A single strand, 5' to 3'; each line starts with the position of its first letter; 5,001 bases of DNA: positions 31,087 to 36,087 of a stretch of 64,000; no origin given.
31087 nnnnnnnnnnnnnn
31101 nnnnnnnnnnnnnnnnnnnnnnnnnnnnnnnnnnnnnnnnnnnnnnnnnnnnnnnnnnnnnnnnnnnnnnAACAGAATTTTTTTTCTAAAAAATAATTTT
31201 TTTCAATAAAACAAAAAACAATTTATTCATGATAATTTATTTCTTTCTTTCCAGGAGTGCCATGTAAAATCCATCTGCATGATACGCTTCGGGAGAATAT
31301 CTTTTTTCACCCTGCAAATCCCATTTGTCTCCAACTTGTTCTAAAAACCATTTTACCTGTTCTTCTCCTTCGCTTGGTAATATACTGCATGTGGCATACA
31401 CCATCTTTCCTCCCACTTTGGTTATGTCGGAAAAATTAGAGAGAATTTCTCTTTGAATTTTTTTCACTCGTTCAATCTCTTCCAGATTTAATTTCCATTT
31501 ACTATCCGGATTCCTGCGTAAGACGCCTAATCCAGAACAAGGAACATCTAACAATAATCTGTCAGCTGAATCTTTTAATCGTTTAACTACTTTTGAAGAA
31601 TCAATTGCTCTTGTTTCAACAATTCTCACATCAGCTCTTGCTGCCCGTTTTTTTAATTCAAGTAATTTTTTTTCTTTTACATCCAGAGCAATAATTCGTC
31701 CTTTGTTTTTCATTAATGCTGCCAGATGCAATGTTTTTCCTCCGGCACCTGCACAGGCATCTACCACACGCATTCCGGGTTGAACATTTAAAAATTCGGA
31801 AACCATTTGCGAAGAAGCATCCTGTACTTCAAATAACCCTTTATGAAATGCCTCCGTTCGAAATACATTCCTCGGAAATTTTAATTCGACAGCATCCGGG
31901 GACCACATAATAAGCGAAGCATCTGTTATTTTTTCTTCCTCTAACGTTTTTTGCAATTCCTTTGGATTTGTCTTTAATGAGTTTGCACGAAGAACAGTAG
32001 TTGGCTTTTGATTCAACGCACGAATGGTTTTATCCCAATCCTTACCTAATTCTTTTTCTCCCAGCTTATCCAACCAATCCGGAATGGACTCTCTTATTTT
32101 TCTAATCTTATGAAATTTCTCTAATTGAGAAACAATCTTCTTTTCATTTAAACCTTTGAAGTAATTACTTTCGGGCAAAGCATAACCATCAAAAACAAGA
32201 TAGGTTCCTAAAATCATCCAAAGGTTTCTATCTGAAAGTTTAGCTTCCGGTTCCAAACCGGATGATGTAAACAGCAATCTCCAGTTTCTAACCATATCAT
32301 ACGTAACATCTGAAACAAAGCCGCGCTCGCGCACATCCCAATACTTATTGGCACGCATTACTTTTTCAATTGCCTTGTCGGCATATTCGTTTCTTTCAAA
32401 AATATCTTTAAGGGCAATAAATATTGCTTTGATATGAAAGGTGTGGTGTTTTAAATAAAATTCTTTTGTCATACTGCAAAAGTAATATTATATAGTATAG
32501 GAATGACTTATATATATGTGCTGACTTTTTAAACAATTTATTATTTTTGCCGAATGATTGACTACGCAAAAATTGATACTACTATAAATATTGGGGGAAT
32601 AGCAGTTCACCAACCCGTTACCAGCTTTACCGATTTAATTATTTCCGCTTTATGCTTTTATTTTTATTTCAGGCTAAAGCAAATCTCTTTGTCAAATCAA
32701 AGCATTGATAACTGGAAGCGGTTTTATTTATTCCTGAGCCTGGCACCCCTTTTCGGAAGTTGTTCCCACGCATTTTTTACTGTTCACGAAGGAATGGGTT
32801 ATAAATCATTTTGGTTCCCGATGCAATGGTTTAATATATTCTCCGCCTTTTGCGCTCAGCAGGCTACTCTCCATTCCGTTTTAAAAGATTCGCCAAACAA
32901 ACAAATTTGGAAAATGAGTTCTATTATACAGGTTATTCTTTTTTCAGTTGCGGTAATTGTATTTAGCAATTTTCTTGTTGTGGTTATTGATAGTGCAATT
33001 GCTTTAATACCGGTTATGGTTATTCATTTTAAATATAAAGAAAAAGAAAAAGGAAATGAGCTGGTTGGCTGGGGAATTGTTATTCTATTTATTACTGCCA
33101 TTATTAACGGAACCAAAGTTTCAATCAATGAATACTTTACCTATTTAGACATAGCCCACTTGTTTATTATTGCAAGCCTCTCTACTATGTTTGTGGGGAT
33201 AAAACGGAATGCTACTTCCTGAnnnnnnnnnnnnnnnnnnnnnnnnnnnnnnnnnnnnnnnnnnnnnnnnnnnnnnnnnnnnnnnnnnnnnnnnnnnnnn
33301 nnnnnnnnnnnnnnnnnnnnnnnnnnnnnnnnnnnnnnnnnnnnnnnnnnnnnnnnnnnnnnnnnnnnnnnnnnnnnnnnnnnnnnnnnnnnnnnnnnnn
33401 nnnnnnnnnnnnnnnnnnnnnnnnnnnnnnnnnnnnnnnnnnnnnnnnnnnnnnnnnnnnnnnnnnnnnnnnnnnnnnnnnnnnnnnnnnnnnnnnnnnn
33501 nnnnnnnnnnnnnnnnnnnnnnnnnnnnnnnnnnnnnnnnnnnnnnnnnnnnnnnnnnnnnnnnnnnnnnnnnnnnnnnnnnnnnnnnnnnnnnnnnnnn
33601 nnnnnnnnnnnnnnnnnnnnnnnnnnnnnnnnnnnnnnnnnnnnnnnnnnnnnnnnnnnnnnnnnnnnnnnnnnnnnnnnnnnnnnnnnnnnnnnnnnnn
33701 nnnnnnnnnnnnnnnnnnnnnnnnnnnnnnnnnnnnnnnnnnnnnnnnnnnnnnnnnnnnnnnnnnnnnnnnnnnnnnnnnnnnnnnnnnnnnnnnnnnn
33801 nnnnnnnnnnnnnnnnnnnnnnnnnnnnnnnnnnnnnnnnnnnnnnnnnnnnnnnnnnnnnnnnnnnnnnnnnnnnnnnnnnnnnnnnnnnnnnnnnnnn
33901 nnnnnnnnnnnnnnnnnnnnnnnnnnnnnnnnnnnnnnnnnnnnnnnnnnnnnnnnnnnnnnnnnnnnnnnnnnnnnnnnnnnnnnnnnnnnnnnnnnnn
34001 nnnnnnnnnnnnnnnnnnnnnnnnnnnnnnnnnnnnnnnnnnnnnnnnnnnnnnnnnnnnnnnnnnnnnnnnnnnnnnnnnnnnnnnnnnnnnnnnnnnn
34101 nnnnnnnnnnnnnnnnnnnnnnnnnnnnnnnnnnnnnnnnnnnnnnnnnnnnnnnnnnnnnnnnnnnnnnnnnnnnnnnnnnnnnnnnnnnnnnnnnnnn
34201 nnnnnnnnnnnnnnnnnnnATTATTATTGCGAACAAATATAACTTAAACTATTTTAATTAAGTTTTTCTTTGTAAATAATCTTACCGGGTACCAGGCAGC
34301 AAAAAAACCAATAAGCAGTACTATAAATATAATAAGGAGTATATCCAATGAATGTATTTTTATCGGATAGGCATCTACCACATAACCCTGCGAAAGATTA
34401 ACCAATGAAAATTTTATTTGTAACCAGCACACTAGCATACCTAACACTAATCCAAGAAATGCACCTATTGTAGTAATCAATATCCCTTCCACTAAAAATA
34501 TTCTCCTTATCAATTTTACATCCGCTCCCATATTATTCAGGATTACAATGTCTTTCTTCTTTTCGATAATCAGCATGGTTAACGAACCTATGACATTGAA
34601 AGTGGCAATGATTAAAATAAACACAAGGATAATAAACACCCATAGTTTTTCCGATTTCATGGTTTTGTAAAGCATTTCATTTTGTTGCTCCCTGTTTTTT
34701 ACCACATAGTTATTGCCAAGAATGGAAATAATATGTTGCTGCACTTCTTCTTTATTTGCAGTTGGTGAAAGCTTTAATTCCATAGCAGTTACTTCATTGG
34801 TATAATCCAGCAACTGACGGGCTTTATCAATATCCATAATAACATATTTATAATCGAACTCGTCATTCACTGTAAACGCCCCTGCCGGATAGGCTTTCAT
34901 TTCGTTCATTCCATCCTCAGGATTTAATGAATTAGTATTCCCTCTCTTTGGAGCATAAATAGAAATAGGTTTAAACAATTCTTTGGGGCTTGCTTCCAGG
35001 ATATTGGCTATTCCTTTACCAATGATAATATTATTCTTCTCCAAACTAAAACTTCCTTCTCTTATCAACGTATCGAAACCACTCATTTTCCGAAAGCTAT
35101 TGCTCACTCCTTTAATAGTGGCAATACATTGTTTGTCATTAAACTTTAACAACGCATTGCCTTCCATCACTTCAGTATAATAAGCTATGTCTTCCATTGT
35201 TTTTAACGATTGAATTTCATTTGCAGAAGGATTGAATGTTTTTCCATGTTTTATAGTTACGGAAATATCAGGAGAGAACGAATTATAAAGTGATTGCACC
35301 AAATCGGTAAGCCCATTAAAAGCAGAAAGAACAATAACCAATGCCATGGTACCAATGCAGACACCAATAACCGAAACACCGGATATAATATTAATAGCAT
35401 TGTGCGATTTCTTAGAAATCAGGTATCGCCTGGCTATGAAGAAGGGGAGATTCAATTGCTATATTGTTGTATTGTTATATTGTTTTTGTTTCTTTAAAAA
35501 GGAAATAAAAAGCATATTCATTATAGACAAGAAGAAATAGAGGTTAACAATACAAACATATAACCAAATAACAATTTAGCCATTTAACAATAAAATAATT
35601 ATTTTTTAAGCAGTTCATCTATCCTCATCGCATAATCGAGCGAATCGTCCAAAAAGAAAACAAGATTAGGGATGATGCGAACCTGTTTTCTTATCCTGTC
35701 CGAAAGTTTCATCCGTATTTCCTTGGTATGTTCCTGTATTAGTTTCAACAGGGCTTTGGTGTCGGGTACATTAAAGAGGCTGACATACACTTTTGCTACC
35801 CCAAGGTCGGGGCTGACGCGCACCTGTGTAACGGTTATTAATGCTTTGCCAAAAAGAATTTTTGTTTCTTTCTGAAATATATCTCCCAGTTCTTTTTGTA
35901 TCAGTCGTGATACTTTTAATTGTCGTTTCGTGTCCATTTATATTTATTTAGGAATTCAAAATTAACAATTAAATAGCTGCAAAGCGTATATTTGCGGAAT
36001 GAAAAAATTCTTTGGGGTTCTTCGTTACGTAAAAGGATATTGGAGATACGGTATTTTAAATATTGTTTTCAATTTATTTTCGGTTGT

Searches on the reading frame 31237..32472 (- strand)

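Call 47: search_protein_families(library=pfam, proteins=[window:31237-32472:-], max_evalue=0.0001)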
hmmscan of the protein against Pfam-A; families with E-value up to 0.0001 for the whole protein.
window:31237-32472:- (411 aa): 7 families
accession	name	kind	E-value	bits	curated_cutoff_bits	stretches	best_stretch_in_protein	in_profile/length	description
PF01189.24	Methyltr_RsmB-F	-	2.4e-43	148.5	27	1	227-407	3-198/199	16S rRNA methyltransferase RsmB/F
PF22458.1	RsmF-B_ferredox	-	5.9e-11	42.8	27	1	131-203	2-73/74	Methyltr_RsmF/B-like, ferredoxin-like domain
PF13847.12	Methyltransf_31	-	2.7e-06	27.6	27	1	232-363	3-127/145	Methyltransferase domain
PF17125.10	Methyltr_RsmF_N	-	4.5e-06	27.4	34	1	139-219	10-86/86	N-terminal domain of 16S rRNA methyltransferase RsmF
PF01209.24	Ubie_methyltran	-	4.9e-06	26.5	20.1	1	222-359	37-166/233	ubiE/COQ5 methyltransferase family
PF01728.25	FtsJ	-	2e-05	25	24.1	1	224-310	13-99/181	FtsJ-like methyltransferase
PF01135.25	PCMT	-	4.3e-05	23.8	20.3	1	222-288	63-129/210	Protein-L-isoaspartate(D-aspartate) O-methyltransferase (PCMT)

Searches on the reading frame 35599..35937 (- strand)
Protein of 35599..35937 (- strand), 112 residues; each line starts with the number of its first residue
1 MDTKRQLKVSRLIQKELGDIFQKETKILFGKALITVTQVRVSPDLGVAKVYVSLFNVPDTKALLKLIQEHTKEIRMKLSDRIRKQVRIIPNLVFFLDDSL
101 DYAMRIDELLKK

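Call 48: search_protein_families(library=pfam, proteins=[window:35599-35937:-], max_evalue=0.0001)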
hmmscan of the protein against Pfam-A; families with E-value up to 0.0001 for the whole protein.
window:35599-35937:- (112 aa): 1 family
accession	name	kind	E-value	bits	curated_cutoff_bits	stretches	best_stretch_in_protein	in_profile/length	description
PF02033.23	RBFA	-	9.3e-28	97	34.7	1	5-110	1-105/105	Ribosome-binding factor A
